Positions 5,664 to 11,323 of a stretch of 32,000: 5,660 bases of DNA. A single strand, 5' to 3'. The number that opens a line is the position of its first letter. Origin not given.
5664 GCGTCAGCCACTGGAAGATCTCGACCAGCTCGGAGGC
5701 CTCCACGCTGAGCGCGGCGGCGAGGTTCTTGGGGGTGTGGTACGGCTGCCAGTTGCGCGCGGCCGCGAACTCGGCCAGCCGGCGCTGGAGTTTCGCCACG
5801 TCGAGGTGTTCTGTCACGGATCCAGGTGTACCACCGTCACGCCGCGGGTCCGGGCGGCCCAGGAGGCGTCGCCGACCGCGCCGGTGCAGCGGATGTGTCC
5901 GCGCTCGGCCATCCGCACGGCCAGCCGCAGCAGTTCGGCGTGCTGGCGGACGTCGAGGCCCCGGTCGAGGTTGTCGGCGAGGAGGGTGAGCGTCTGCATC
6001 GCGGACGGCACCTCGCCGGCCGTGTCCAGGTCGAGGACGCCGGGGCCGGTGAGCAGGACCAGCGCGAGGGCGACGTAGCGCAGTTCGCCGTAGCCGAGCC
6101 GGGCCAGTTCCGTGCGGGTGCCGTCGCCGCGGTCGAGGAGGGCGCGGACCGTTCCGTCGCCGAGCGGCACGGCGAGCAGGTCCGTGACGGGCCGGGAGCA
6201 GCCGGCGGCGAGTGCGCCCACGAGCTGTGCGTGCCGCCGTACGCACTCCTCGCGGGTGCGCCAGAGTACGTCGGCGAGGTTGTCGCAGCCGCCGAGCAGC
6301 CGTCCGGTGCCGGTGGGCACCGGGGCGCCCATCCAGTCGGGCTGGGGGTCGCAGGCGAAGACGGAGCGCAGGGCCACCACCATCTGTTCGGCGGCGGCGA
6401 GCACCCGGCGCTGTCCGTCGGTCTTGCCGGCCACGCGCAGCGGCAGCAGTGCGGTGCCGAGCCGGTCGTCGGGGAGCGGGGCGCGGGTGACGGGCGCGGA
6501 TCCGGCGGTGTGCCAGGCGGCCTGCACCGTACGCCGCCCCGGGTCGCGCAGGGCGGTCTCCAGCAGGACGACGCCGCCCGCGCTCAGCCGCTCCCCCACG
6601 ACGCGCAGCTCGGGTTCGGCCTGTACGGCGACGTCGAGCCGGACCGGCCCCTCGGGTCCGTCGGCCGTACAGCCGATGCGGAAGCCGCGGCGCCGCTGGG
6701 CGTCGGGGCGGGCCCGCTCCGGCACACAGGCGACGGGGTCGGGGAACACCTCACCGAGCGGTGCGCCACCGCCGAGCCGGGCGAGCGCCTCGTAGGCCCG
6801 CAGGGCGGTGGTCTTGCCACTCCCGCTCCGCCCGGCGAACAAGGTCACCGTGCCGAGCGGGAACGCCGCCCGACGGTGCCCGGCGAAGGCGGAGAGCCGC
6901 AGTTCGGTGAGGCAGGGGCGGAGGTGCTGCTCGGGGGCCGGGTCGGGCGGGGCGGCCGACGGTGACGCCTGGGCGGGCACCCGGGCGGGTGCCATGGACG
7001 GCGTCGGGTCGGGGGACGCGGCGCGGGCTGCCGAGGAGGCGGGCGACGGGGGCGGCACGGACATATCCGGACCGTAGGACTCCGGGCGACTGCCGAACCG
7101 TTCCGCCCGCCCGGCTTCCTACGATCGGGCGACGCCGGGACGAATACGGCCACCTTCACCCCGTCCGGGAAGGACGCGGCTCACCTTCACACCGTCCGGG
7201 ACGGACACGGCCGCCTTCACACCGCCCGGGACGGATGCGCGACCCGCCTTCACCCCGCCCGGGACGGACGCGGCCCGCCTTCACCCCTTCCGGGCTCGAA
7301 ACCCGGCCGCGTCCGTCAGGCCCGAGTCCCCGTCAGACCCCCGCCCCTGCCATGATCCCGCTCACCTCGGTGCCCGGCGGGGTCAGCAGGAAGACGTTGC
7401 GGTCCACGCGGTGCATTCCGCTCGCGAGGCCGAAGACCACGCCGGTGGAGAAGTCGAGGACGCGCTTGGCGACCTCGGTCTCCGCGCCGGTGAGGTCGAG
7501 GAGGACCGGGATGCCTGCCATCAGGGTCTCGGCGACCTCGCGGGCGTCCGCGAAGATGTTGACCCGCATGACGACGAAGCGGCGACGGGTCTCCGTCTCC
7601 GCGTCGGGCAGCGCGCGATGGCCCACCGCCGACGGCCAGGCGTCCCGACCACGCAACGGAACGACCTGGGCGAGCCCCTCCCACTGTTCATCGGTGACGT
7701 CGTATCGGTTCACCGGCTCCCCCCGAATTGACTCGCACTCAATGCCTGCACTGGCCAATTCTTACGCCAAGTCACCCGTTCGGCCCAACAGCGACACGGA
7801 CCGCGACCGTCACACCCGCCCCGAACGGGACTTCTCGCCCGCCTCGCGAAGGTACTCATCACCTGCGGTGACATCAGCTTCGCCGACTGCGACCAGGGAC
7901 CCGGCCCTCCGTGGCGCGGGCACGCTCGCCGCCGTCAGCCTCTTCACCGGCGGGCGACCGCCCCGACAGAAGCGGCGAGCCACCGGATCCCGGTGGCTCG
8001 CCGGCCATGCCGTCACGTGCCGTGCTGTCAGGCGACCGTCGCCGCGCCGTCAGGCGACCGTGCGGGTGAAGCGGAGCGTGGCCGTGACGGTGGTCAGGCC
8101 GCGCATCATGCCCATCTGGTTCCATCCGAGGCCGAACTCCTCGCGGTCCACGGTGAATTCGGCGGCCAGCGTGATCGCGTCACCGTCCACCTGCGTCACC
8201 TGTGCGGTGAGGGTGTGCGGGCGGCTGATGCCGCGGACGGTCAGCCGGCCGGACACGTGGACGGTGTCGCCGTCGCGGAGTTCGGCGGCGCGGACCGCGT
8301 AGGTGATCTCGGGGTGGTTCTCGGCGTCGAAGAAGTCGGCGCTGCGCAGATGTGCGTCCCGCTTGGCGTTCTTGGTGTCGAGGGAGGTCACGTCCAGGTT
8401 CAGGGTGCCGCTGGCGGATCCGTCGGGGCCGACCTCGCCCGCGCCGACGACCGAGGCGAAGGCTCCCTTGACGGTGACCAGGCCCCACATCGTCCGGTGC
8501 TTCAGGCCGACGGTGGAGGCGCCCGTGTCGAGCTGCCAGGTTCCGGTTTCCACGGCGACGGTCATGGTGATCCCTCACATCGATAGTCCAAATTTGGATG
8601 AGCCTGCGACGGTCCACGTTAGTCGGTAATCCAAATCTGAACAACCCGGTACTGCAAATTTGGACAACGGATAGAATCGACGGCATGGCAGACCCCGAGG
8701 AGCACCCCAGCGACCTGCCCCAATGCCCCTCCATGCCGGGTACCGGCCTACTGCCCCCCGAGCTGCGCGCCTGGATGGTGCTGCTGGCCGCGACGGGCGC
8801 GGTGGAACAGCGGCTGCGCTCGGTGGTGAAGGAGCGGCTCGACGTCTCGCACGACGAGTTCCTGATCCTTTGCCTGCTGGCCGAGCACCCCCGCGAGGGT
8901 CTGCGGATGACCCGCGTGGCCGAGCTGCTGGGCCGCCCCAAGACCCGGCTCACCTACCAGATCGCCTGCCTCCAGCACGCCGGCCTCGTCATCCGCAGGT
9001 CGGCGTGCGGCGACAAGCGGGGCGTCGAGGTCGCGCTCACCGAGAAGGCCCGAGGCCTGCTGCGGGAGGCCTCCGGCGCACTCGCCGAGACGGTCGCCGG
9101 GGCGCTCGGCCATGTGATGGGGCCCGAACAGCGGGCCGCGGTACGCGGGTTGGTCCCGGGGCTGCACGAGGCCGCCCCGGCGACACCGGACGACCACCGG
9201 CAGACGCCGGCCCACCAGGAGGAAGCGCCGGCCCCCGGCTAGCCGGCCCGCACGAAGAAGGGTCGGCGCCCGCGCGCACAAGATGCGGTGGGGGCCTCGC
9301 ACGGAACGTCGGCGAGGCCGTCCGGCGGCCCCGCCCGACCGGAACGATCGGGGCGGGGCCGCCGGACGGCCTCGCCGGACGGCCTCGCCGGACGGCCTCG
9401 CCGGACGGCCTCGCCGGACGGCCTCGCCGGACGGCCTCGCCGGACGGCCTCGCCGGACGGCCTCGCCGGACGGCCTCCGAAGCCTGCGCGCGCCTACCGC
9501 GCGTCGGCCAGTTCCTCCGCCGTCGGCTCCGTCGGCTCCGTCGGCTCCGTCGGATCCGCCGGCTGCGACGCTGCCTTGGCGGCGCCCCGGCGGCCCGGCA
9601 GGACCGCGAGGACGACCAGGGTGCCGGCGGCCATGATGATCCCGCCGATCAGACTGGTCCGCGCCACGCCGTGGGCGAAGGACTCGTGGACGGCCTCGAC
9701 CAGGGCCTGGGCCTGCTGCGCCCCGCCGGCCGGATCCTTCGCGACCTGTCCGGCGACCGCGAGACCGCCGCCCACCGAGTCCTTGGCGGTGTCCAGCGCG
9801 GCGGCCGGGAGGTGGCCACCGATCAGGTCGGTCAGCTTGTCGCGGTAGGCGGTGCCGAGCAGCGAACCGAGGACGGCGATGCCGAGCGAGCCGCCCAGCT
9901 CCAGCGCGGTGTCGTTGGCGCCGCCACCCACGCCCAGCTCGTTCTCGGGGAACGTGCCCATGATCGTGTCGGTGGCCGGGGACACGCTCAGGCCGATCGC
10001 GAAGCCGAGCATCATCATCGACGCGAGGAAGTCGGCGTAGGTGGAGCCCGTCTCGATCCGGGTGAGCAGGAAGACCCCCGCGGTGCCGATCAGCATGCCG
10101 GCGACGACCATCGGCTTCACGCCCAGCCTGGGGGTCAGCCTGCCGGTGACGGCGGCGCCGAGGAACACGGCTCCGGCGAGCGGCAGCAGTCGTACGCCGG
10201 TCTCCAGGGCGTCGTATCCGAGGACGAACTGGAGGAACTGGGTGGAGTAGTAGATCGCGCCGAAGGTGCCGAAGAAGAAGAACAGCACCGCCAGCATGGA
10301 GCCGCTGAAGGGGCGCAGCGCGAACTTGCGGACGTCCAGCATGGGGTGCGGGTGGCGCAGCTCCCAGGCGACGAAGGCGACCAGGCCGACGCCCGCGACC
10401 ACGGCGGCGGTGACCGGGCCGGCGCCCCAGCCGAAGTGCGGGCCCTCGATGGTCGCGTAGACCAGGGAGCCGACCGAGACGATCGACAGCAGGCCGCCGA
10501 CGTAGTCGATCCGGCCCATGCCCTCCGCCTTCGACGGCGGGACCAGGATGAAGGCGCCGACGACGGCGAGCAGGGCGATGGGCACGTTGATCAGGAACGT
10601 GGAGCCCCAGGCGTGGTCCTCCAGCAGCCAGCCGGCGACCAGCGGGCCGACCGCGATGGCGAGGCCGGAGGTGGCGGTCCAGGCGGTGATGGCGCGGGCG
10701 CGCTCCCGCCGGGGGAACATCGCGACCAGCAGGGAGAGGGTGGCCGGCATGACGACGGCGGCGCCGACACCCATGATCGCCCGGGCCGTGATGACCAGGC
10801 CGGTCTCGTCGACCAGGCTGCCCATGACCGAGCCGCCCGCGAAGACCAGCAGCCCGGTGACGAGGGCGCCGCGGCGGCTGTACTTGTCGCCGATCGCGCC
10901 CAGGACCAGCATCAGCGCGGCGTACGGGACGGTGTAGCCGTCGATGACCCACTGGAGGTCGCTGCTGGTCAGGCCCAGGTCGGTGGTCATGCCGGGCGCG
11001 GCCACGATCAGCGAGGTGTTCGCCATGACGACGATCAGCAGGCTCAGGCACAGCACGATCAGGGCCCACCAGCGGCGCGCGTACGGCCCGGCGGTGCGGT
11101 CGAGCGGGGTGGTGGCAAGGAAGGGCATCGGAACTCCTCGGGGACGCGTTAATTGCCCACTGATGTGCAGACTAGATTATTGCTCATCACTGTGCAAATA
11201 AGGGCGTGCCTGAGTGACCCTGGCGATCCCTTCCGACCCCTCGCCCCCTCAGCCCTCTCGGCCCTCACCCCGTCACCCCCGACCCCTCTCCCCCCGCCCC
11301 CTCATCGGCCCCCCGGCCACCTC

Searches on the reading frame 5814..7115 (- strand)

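Call 17: search_protein_families(library=pfam, proteins=[window:5814-7115:-], max_evalue=0.001)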
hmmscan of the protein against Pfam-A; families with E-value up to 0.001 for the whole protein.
window:5814-7115:- (433 aa): 1 family
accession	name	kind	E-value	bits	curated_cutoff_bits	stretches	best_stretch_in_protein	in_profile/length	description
PF00005.33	ABC_tran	-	0.00065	20.7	25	0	86-108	9-31/137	ABC transporter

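Call 71: search_protein_families(library=pfam, proteins=[window:5814-7115:-], max_evalue=10)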
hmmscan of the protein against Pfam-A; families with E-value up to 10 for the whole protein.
window:5814-7115:- (433 aa): 11 families
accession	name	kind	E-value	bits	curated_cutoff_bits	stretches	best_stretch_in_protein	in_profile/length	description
PF00005.33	ABC_tran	-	0.00065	20.7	25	1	86-108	9-31/137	ABC transporter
PF13555.12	AAA_29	-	0.0018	18.4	27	1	77-111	12-45/61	P-loop containing region of AAA domain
PF13304.12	AAA_21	-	0.0023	18.5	27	2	90-114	1-25/304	AAA domain, putative AbiEii toxin, Type IV TA system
PF25199.1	nSTAND_NTPase5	-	0.048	13.9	34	1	88-107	41-60/145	Novel STAND NTPase 5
PF13604.12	AAA_30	-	0.077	13.2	27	1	90-116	20-46/191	AAA domain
PF13401.12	AAA_22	-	0.081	13.7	27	1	90-112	7-29/130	AAA domain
PF13476.12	AAA_23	-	0.11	13.5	27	1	72-107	2-38/201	AAA domain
PF03668.21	RapZ-like_N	-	0.11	12.7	25.4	1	90-111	3-24/158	RapZ-like N-terminal domain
PF15694.10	Med26_M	-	0.14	12.6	27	1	3-65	102-164/255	Mediator complex subunit 26 middle domain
PF13481.12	AAA_25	-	0.17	11.9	27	1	85-131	30-78/195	AAA domain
PF04028.18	DUF374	-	0.17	11.9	26.8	1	142-157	53-68/69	Domain of unknown function (DUF374)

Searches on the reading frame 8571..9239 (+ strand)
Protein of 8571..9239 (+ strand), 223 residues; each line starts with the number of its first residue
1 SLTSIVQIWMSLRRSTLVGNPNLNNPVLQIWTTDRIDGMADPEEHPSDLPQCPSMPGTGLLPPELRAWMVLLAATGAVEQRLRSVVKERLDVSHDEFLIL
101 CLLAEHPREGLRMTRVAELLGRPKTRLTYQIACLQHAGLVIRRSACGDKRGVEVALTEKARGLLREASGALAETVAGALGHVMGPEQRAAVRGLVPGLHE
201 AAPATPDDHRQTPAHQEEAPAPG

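Call 17: search_protein_families(library=pfam, proteins=[window:8571-9239:+], max_evalue=0.001)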
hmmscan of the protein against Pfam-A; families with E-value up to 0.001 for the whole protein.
window:8571-9239:+ (223 aa): 5 families
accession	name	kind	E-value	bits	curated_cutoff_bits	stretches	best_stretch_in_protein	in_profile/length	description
PF12802.13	MarR_2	-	1.6e-05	25.4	27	1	91-150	2-60/61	MarR family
PF01047.28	MarR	-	0.00025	21.3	24.6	1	93-152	2-59/59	MarR family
PF13463.12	HTH_27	-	0.00028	21.5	22.2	1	93-160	2-68/68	Winged helix DNA-binding domain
PF22381.2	Staph_reg_Sar_Rot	-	0.00047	20.6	27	1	82-165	2-83/85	Transcriptional regulator SarA/Rot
PF04182.18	B-block_TFIIIC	-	0.00062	20.2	22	1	95-146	3-54/73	B-block binding subunit of TFIIIC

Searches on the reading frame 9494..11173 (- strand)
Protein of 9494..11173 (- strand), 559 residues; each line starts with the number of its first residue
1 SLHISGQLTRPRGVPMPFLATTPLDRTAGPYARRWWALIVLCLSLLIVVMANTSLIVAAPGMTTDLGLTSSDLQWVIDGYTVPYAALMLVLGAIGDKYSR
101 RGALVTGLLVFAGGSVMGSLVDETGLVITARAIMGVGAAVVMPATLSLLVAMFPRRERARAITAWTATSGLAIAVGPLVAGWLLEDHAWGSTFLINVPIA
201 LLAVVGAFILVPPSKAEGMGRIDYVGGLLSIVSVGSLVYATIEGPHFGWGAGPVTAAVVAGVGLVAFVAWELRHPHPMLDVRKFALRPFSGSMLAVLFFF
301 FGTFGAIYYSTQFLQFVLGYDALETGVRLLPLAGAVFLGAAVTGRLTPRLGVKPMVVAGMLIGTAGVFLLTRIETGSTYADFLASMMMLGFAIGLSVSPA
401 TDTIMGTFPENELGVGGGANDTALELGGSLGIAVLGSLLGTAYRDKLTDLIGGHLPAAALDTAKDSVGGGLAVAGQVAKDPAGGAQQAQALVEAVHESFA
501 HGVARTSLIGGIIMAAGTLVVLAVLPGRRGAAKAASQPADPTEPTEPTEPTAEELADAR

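Call 10: search_protein_families(library=pfam, proteins=[window:9494-11173:-], max_evalue=0.001)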
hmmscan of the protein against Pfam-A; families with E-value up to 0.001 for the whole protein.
window:9494-11173:- (559 aa): 3 families
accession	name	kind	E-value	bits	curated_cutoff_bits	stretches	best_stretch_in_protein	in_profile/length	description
PF07690.21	MFS_1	-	3.3e-48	164.8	33.4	1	41-431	1-346/347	Major Facilitator Superfamily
PF05977.19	MFS_3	-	0.00021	20.3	27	1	57-210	31-188/524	Transmembrane secretion effector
PF00083.30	Sugar_tr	-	0.00055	19.4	22.3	1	34-222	252-448/452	Sugar (and other) transporter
